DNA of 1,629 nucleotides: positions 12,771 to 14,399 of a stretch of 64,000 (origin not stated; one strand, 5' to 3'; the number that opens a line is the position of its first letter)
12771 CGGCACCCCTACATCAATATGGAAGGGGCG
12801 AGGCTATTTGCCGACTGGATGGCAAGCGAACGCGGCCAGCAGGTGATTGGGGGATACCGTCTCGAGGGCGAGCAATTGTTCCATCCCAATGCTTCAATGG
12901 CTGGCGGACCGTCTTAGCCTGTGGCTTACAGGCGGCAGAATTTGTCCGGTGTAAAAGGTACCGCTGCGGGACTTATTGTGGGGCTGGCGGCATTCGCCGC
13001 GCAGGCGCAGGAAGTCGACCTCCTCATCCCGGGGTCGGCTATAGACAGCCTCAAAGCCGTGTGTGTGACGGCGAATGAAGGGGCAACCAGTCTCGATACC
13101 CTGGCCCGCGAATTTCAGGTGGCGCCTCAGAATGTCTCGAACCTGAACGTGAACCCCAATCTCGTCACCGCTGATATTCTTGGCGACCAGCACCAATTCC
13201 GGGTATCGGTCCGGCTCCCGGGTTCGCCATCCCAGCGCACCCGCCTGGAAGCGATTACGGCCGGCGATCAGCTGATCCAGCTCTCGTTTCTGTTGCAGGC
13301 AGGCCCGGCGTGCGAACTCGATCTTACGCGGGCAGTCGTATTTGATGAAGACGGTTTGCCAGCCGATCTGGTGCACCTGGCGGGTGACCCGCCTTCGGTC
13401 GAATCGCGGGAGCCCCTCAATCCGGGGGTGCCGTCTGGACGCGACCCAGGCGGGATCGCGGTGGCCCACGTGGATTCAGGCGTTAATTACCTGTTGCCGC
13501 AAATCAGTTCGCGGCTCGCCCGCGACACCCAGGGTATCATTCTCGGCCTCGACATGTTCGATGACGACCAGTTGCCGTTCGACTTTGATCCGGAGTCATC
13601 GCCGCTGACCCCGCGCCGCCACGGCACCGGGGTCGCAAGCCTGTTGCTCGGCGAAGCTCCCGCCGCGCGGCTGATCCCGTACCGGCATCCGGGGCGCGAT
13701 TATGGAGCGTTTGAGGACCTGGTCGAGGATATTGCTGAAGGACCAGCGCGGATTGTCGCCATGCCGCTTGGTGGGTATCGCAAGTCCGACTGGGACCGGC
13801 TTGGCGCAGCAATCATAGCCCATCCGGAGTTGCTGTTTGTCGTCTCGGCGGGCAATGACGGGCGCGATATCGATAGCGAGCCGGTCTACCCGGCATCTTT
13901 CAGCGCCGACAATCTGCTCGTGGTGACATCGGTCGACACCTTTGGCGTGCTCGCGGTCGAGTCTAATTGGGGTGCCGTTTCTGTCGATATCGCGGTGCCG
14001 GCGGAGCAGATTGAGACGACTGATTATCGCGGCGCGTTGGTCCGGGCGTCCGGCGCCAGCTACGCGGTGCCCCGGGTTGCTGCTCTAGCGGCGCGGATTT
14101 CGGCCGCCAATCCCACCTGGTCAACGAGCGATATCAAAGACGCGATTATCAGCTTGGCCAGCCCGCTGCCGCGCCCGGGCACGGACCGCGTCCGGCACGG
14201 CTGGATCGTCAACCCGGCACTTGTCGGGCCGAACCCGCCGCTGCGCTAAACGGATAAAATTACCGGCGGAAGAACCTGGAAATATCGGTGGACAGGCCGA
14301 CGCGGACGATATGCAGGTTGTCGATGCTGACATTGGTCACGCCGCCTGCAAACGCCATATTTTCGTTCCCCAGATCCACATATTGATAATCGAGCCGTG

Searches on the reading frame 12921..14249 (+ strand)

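Call 77: search_protein_families(library=pfam, proteins=[window:12921-14249:+], max_evalue=0.00001)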
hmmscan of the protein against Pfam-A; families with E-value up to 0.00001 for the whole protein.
window:12921-14249:+ (442 aa): 1 family
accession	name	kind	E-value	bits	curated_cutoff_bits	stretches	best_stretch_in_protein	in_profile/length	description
PF00082.27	Peptidase_S8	-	4.2e-22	79.2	21.8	1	178-422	3-282/288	Subtilase family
